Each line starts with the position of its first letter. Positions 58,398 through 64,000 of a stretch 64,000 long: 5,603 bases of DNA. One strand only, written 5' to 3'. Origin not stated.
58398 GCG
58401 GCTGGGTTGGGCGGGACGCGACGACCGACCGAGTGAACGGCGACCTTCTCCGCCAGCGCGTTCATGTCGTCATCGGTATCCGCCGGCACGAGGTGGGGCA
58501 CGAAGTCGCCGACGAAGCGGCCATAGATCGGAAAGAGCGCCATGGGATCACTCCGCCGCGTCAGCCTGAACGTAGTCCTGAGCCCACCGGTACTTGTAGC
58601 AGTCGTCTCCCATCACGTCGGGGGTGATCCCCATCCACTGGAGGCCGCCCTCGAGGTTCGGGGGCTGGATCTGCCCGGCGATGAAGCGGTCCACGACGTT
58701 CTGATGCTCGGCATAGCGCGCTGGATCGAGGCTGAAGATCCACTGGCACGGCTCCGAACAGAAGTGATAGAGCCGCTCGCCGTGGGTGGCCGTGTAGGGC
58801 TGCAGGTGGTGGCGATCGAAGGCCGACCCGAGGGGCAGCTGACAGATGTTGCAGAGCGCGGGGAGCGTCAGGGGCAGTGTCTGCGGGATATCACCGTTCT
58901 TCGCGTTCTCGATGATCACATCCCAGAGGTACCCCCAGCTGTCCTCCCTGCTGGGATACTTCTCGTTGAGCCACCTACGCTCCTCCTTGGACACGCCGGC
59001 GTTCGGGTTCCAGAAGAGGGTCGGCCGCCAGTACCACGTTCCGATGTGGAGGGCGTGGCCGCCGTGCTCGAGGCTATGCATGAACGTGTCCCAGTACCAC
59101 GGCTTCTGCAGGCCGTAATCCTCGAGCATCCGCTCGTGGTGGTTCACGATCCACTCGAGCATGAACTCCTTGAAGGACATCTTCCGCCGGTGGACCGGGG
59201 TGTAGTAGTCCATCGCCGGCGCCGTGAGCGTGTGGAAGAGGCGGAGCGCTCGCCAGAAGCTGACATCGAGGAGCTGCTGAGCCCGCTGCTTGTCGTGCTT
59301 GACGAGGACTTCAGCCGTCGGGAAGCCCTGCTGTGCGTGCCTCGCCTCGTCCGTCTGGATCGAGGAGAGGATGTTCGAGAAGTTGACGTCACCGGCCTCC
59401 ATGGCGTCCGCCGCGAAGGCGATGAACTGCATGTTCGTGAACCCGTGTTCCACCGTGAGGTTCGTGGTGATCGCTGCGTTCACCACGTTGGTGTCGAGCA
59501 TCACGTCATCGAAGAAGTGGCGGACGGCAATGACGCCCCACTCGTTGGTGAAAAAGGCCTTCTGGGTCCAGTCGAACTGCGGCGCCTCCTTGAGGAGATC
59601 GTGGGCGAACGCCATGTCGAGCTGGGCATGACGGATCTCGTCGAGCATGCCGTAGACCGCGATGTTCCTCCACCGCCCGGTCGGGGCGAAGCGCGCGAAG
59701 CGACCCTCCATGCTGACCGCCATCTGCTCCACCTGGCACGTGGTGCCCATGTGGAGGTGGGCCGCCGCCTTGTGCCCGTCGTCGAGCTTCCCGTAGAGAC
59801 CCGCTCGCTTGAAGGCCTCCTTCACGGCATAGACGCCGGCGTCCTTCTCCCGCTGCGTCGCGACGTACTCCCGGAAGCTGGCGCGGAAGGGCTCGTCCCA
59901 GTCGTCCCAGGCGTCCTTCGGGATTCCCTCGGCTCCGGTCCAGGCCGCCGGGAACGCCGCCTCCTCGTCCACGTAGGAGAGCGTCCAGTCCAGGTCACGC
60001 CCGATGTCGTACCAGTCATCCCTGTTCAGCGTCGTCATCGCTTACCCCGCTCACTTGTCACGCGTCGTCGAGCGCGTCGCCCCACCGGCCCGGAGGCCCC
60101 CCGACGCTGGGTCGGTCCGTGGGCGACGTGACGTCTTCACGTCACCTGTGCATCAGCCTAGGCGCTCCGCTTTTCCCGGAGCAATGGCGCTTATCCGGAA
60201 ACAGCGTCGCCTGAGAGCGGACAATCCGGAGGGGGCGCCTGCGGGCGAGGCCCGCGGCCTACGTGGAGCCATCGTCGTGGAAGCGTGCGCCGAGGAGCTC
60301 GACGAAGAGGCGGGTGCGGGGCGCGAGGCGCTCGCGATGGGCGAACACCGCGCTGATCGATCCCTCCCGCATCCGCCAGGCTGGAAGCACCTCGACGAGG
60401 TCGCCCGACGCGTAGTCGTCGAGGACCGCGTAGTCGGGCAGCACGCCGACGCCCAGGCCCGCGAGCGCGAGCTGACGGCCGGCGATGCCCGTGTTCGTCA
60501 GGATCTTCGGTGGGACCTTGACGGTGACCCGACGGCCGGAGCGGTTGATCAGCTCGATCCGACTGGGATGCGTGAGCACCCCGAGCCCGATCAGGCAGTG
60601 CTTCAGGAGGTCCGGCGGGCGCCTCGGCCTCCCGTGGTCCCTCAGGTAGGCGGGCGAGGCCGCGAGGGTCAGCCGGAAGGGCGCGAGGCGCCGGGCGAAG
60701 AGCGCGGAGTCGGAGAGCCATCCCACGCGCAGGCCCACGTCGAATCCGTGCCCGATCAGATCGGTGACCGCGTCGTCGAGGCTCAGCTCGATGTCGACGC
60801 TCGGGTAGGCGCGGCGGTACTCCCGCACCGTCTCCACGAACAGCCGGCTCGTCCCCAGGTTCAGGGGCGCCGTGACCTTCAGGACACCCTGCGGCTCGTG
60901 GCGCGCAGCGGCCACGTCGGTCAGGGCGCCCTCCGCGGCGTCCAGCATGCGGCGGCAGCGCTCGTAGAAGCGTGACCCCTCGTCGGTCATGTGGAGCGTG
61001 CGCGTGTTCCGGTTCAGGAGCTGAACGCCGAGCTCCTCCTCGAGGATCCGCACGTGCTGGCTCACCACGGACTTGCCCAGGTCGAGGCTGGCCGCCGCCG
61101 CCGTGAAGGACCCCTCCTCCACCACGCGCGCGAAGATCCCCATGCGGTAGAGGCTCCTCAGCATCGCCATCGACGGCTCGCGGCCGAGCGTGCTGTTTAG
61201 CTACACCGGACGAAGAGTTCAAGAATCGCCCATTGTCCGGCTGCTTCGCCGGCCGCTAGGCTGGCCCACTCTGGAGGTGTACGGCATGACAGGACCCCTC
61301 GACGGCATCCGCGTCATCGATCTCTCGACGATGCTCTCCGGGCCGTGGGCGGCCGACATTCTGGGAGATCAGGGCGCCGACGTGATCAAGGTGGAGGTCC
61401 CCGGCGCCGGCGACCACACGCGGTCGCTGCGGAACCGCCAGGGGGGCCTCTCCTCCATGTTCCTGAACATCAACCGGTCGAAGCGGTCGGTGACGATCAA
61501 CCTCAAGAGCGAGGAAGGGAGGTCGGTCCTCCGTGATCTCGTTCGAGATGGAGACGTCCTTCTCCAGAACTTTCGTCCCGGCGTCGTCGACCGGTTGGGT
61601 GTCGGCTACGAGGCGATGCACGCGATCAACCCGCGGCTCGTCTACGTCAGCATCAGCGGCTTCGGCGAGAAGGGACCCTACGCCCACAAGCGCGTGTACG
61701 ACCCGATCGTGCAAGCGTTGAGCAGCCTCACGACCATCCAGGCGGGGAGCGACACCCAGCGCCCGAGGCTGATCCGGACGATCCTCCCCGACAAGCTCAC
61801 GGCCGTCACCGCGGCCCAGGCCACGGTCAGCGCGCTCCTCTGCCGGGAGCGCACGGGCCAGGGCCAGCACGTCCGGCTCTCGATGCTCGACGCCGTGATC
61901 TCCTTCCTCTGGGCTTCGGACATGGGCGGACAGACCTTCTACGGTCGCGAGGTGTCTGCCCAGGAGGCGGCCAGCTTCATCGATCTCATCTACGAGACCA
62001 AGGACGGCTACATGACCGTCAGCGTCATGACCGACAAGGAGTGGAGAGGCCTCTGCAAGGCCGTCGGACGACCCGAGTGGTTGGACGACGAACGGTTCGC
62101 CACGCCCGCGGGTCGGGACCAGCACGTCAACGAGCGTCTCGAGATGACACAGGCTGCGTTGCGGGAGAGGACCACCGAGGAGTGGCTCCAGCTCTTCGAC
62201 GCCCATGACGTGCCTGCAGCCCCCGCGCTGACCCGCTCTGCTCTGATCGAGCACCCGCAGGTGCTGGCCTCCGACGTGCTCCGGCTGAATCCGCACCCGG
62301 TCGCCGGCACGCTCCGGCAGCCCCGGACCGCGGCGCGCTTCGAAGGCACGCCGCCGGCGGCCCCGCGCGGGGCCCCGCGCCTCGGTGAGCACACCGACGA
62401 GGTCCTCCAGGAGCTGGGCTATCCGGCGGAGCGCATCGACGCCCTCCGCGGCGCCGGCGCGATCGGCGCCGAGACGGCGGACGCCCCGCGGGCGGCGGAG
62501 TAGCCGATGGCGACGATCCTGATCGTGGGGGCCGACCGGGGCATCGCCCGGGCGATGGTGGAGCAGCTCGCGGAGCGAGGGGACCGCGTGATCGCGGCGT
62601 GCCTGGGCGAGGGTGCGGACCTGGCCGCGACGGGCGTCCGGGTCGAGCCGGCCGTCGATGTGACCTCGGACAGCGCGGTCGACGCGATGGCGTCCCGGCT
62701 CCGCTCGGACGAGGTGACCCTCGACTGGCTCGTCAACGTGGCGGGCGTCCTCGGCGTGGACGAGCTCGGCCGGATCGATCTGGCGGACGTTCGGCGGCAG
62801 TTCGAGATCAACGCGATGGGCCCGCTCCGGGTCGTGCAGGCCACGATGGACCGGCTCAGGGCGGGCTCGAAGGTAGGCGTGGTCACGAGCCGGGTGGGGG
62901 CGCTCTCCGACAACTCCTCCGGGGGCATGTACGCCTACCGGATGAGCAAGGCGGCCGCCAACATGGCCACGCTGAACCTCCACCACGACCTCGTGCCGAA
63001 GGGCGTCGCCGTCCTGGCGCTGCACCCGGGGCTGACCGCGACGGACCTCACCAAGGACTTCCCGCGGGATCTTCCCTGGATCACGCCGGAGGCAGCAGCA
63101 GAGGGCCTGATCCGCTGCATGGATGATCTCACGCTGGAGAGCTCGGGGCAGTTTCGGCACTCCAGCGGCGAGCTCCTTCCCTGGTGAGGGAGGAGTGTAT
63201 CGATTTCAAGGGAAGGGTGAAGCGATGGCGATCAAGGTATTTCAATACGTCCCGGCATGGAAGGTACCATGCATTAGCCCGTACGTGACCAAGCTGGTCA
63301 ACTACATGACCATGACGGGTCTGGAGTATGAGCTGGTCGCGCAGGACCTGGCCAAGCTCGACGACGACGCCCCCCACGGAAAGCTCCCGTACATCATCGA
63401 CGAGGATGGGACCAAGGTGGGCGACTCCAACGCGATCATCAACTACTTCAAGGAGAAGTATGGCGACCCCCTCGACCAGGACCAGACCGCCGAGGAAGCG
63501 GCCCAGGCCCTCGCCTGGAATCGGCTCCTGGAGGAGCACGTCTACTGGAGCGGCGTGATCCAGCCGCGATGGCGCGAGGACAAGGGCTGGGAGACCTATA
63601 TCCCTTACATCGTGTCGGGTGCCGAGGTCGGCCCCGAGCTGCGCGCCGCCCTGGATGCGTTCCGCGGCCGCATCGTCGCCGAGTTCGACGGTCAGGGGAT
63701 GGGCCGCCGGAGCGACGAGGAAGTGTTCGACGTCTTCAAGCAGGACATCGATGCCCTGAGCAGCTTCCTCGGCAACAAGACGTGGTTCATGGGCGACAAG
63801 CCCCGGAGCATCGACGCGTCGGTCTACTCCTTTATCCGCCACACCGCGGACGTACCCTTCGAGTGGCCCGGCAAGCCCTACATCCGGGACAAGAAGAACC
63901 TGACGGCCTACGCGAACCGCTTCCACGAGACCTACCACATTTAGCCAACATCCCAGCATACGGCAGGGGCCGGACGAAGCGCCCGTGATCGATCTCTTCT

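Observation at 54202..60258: Complete tmoABCDEF-type four-component aromatic/alkene monooxygenase operon plus ALDH, with visibly lower GC than flanks (probable horizontal acquisition)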

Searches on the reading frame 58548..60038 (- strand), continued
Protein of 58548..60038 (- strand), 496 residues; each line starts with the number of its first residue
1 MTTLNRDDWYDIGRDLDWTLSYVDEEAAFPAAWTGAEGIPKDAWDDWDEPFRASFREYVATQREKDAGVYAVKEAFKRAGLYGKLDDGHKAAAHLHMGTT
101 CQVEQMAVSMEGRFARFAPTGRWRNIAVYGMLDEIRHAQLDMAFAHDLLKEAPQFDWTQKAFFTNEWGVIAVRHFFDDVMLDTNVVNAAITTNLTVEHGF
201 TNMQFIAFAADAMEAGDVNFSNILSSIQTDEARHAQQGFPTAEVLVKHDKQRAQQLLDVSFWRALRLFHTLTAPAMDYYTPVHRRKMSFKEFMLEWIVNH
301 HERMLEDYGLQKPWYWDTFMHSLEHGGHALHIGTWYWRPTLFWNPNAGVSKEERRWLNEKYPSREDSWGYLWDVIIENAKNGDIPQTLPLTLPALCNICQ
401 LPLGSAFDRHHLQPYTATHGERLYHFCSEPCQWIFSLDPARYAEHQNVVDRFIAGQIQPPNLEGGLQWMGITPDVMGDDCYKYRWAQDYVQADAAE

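Call 59: list_cluster_members(proteins=[window:58551-60038:-, window:54205-55476:-, window:61286-62500:+, window:62507-63184:+, window:63225-63941:+, window:55512-56507:-])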
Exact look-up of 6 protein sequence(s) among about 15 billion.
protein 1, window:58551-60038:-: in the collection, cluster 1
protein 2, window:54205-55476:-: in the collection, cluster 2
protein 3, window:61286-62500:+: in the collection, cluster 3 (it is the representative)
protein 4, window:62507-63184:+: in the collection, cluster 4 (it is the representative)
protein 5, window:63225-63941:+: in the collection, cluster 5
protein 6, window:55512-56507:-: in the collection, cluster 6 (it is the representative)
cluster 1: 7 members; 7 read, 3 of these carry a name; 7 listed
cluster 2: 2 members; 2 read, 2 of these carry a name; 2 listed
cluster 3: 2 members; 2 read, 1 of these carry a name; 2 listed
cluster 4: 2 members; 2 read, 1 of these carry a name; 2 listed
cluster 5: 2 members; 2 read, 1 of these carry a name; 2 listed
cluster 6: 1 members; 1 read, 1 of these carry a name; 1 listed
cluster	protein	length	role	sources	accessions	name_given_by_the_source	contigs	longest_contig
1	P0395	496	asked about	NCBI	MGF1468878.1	MAG: toluene monooxygenase [Sandaracinaceae bacterium]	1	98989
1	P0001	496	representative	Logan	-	-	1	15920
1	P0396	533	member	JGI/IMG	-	hypothetical protein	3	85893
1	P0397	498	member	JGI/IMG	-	hypothetical protein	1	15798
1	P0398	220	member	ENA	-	-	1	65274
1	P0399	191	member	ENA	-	-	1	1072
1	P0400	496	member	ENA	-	-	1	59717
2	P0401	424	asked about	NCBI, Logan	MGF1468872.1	MAG: aldehyde dehydrogenase family protein [Sandaracinaceae bacterium]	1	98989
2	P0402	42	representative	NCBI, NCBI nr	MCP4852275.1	MAG: SDR family oxidoreductase, partial [Actinomycetia bacterium] | SDR family oxidoreductase [Actinomycetes bacterium]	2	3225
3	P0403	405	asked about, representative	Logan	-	-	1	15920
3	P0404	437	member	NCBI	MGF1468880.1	MAG: CaiB/BaiF CoA transferase family protein [Sandaracinaceae bacterium]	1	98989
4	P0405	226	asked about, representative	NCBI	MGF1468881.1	MAG: SDR family oxidoreductase [Sandaracinaceae bacterium]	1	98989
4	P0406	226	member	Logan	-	-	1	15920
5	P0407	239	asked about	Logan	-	-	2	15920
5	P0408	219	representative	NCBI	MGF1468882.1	MAG: glutathione S-transferase family protein [Sandaracinaceae bacterium]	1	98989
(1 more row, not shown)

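Call 64: search_protein_families(library=ncbifam, proteins=[L018:3919-4638:-, L018:2513-3922:-], max_evalue=1e-10)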
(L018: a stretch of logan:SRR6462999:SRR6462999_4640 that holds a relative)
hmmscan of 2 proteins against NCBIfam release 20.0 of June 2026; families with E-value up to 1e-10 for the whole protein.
L018:3919-4638:- (239 aa): 4 families
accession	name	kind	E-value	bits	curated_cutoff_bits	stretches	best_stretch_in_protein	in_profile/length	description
NF010579.0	PRK13972.1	equivalog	6.8e-61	205.5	332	1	1-201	1-199/215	GSH-dependent disulfide bond oxidoreductase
NF008731.0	PRK11752.1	equivalog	2.2e-45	155.1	325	1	3-203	46-254/287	glutathione-dependent disulfide-bond oxidoreductase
TIGR01262.1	maiA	equivalog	2.4e-16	60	171.05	1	6-202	5-200/211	maleylacetoacetate isomerase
NF007831.0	PRK10542.1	equivalog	2.9e-11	43.3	198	1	15-202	14-192/201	glutathione transferase GstA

L018:2513-3922:- (469 aa): 40 families (the best 25 are shown)
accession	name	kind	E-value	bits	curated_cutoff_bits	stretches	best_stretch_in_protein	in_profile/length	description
NF010000.0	PRK13473.1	subfamily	4.1e-125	418.1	615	1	7-466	6-472/475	aminobutyraldehyde dehydrogenase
TIGR01804.1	BADH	equivalog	6.5e-118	394.2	668.6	1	16-460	12-465/467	betaine-aldehyde dehydrogenase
NF009725.0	PRK13252.1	equivalog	4.5e-111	371.7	593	1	13-466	16-479/488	betaine-aldehyde dehydrogenase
NF045735.1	PaDhStyDPseudo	equivalog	1.1e-109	367.3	850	1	6-465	5-480/483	phenylacetaldehyde dehydrogenase StyD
TIGR01780.1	SSADH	subfamily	1.9e-109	366.6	646.35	1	21-460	1-446/448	succinate-semialdehyde dehydrogenase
TIGR02299.1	HpaE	equivalog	6.4e-98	328.4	638.35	1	8-466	5-476/488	5-carboxymethyl-2-hydroxymuconate semialdehyde dehydrogenase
NF006916.0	PRK09407.1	equivalog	8.7e-98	328.2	521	1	14-464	31-490/526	succinic semialdehyde dehydrogenase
TIGR03374.1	ABALDH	equivalog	2.4e-97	326.7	909.3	1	18-465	17-470/472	aminobutyraldehyde dehydrogenase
NF045736.1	PaDhStyDRhodo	equivalog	4.6e-97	325.5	800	1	15-462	16-473/479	phenylacetaldehyde dehydrogenase StyD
NF040648.1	lactal_redase_Meth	equivalog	8.8e-97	325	650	1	6-465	1-461/463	lactaldehyde dehydrogenase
TIGR04284.1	aldehy_Rv0768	hypoth_equivalog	2.7e-95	320.1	775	1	14-464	12-476/480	aldehyde dehydrogenase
NF007497.0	PRK10090.1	equivalog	8.9e-95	318.2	500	1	2-467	5-478/480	aldehyde dehydrogenase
NF008415.0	PRK11241.1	equivalog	5.7e-93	312.2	828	1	17-461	26-475/482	NADP-dependent succinate-semialdehyde dehydrogenase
TIGR03216.1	OH_muco_semi_DH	equivalog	2.4e-89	300.2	693.25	1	8-466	5-479/481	2-hydroxymuconic semialdehyde dehydrogenase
NF052305.1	DioxValDhHalo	equivalog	3.1e-87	293.5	750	1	16-445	19-458/483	2,5-dioxovalerate dehydrogenase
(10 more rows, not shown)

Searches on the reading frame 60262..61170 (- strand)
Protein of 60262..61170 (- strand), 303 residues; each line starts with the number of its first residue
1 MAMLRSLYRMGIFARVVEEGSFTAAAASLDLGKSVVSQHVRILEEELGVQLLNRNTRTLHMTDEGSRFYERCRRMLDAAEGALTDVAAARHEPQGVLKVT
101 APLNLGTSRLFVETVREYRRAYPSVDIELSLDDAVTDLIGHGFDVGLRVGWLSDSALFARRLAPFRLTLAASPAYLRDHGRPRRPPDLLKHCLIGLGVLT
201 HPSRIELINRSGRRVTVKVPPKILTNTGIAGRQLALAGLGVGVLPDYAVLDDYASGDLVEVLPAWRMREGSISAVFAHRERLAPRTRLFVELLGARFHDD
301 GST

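Call 6: search_protein_families(library=pfam, proteins=[window:60262-61170:-])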
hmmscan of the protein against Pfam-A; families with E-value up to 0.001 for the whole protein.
seq(303 aa): 2 families
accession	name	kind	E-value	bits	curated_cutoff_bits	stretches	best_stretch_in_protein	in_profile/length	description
PF03466.25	LysR_substrate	-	1.7e-34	119.5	28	1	91-296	2-207/209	LysR substrate binding domain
PF00126.33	HTH_1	-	3.7e-18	65.7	26.6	1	10-65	4-59/60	Bacterial regulatory helix-turn-helix protein, lysR family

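Call 7: search_protein_families(library=ncbifam, proteins=[window:60262-61170:-])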
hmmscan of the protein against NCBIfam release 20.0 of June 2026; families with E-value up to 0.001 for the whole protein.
seq(303 aa): 50 families (the best 25 are shown)
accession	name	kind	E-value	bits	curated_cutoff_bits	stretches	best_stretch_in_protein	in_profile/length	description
NF040888.1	trans_reg_YafC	equivalog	2.5e-62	210.4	470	1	9-294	7-290/293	DNA-binding transcriptional regulator YafC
NF011573.0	PRK14997.1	equivalog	2.7e-51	174.5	380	1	7-295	6-295/303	LysR family transcriptional regulator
NF007917.1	PRK10632.1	equivalog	7e-46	156.7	425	1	7-298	4-293/303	HTH-type transcriptional activator AaeR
NF007315.1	PRK09801.1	equivalog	2.1e-32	112.4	398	1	12-294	13-293/301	L-tartrate utilization transcriptional activator TtdR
NF008352.0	PRK11139.1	subfamily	9.4e-30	103.7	288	1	20-294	21-289/305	transcriptional regulator GcvA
NF040786.1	LysR_Sec_metab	equivalog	2.2e-26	92.6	250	1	9-147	5-145/298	selenium metabolism-associated LysR family transcriptional regulator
TIGR03418.1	chol_sulf_TF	equivalog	3.5e-23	82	324.8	1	6-196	2-189/291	choline sulfate utilization transcriptional regulator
TIGR03339.1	phn_lysR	subfamily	6.5e-21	74.8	341.1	1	13-172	5-163/279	aminoethylphosphonate catabolism associated LysR family transcriptional regulator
NF045775.1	acetoin_reg_AlsR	exception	6.2e-20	71.9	430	1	10-170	6-168/290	acetoin biosynthesis transcriptional regulator AlsR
NF053705.1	TransRegGltCGpos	equivalog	8.3e-20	71.2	350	1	11-130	7-125/300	glutamate biosynthesis transcriptional regulator GltC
NF007491.0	PRK10086.1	equivalog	1e-19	70.6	316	1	7-193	19-201/313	DNA-binding transcriptional regulator DsdC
NF008416.0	PRK11242.1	equivalog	7e-19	68.2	277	1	13-147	9-145/300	transcriptional regulator CynR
NF047520.1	trans_act_CidR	equivalog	2.2e-18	66.5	415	1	9-132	5-127/292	cidABC operon transcriptional activator CidR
NF040889.1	trans_reg_YeiE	equivalog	2.7e-17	62.9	480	1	6-148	4-144/288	DNA-binding transcriptional regulator YeiE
TIGR02036.1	dsdC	equivalog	9.1e-17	61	352.4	1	8-176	11-176/302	DNA-binding transcriptional regulator DsdC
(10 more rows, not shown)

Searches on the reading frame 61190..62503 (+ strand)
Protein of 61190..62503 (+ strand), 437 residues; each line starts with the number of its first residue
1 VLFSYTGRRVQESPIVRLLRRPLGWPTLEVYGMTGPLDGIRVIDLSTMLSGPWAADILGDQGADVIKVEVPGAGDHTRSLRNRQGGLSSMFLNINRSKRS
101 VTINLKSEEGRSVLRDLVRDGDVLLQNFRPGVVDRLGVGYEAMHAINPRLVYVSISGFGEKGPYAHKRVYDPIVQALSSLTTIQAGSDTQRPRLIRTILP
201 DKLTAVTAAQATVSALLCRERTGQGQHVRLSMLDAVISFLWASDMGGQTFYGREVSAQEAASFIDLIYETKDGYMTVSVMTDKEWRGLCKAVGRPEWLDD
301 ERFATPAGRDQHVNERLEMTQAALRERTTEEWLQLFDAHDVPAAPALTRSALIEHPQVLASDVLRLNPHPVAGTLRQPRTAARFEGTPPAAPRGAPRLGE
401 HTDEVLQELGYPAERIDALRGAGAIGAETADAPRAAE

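Call 12: search_protein_families(library=pfam, proteins=[window:61190-62503:+])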
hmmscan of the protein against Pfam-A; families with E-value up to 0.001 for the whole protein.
window:61190-62503:+ (437 aa): 1 family
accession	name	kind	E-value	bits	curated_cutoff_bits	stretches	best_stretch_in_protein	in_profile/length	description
PF02515.22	CoA_transf_3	-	2.5e-112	376.1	23.3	1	37-402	1-366/366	CoA-transferase family III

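Call 64: search_protein_families(library=ncbifam, proteins=[window:61286-62500:+], max_evalue=1e-10)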
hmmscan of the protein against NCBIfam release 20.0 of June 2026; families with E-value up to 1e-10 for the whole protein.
window:61286-62500:+ (405 aa): 7 families
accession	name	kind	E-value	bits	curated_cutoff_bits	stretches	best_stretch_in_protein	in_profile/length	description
NF003809.0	PRK05398.1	subfamily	5.4e-78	262.4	442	2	1-206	1-206/416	formyl-CoA transferase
NF052585.1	SucGlutTfsCaiB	equivalog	6.7e-74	248.8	750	1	3-378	6-389/394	succinate--glutarate CoA-transferase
TIGR03253.1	oxalate_frc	equivalog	1e-71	241.9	504.2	2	3-206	2-205/416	formyl-CoA transferase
NF008511.0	PRK11430.1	equivalog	4.3e-65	220.3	522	1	2-377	7-379/381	CoA:oxalate CoA-transferase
NF041294.1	Scnl_mescCoAtase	equivalog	2.1e-56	191.7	700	1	4-375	3-381/381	succinyl-CoA:mesaconate CoA-transferase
NF002914.1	PRK03525.1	equivalog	5.4e-39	134.2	413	1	3-393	8-397/400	L-carnitine CoA-transferase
TIGR04253.1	mesacon_CoA_iso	equivalog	4.8e-21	75.2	725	1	4-377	2-383/403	2-methylfumaryl-CoA isomerase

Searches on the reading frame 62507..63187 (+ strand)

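Call 12: search_protein_families(library=pfam, proteins=[window:62507-63187:+])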
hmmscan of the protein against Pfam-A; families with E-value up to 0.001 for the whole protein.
window:62507-63187:+ (226 aa): 3 families
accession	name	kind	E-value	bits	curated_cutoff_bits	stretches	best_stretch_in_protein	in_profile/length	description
PF00106.31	adh_short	-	1.1e-28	100.4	26.6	1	3-186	2-191/195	short chain dehydrogenase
PF13561.12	adh_short_C2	-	5e-23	82.3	27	1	8-187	1-186/236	Enoyl-(Acyl carrier protein) reductase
PF08659.16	KR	-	1.2e-06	29.1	22.6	1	2-143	1-150/180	KR domain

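Call 64: search_protein_families(library=ncbifam, proteins=[window:62507-63184:+], max_evalue=1e-10)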
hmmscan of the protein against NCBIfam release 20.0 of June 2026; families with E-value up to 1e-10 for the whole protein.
window:62507-63184:+ (226 aa): 80 families (the best 25 are shown)
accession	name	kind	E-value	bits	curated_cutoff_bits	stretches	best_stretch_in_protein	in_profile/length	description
NF049951.1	HglthnlMButDhIsoH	equivalog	2.5e-106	354.2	350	1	1-226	1-226/226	1-hydroxy-2-glutathionyl-2-methyl-3-butene dehydrogenase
NF006532.0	PRK09009.1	equivalog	1e-31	110.4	330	1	3-226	2-235/235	SDR family oxidoreductase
NF006035.0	PRK08177.1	equivalog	4.5e-28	98.3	251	1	2-226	5-228/228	SDR family oxidoreductase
NF005403.0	PRK06953.1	equivalog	5e-28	98.1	254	1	1-226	1-222/222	SDR family oxidoreductase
NF006119.0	PRK08264.1-5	subfamily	1.8e-25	89.8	249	1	2-202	7-197/233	SDR family oxidoreductase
NF006074.0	PRK08220.1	equivalog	3.8e-25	88.9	312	1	3-184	10-187/251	2,3-dihydro-2,3-dihydroxybenzoate dehydrogenase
NF005559.1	PRK07231.1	subfamily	8.4e-23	81.1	215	1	3-187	6-196/249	glucose 1-dehydrogenase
NF006118.0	PRK08264.1-4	subfamily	2.1e-22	79.8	279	1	3-202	7-204/244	SDR family oxidoreductase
TIGR04316.1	dhbA_paeA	equivalog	2.4e-22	79.7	300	1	4-185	1-188/250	2,3-dihydro-2,3-dihydroxybenzoate dehydrogenase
NF006120.0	PRK08264.1-6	subfamily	2.6e-20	73.1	274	1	3-205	9-212/246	SDR family oxidoreductase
NF006117.0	PRK08264.1-3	equivalog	6e-20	71.9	299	1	2-195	6-192/234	SDR family oxidoreductase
NF005878.0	PRK07825.1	subfamily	3.7e-19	69.1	287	1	3-206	11-218/278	short chain dehydrogenase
NF006114.0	PRK08263.1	subfamily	4.5e-19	68.7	290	1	4-182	6-187/280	short chain dehydrogenase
NF004284.0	PRK05693.1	equivalog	2.3e-18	66.8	326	1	1-185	1-184/274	SDR family oxidoreductase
NF005067.0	PRK06484.1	equivalog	5e-18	64.9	713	1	4-184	12-198/524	short chain dehydrogenase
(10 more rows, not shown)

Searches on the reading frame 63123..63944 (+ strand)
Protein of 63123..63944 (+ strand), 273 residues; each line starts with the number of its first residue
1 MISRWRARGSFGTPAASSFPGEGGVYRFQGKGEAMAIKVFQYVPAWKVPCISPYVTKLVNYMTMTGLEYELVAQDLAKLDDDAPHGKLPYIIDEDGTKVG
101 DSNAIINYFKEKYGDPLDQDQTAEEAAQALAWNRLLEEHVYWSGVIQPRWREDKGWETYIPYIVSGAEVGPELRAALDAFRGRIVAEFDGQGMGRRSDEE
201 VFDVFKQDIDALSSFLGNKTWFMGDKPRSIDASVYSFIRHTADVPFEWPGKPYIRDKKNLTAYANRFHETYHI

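Call 12: search_protein_families(library=pfam, proteins=[window:63123-63944:+])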
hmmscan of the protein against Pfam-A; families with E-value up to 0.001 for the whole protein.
window:63123-63944:+ (273 aa): 6 families
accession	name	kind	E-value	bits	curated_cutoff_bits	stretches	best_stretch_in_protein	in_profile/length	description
PF17171.9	GST_C_6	-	3.2e-17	62.5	28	1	206-266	2-63/64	Glutathione S-transferase, C-terminal domain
PF17172.10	GST_N_4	-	7e-16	59.2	30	1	53-143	1-88/99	Glutathione S-transferase N-terminal domain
PF13417.12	GST_N_3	-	1.8e-11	44.6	22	1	51-116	6-74/75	Glutathione S-transferase, N-terminal domain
PF10568.15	Tom37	-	7.3e-10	39.7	25.1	1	58-142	4-86/124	Outer mitochondrial membrane transport complex protein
PF13409.12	GST_N_2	-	1.1e-06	29.6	25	1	52-111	2-69/70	Glutathione S-transferase, N-terminal domain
PF02798.26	GST_N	-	4.2e-05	24.2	20.9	1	54-109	13-74/76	Glutathione S-transferase, N-terminal domain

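Call 64: search_protein_families(library=ncbifam, proteins=[window:63225-63941:+], max_evalue=1e-10)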
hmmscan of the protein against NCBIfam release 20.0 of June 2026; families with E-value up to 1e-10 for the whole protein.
window:63225-63941:+ (239 aa): 1 family
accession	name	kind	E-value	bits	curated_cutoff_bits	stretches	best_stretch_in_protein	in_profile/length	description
NF049950.1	IsopEpoxGlthnTfaseIsoI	equivalog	3.2e-114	380.4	300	1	3-239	2-238/238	iIsoprene-epoxide--glutathione S-transferase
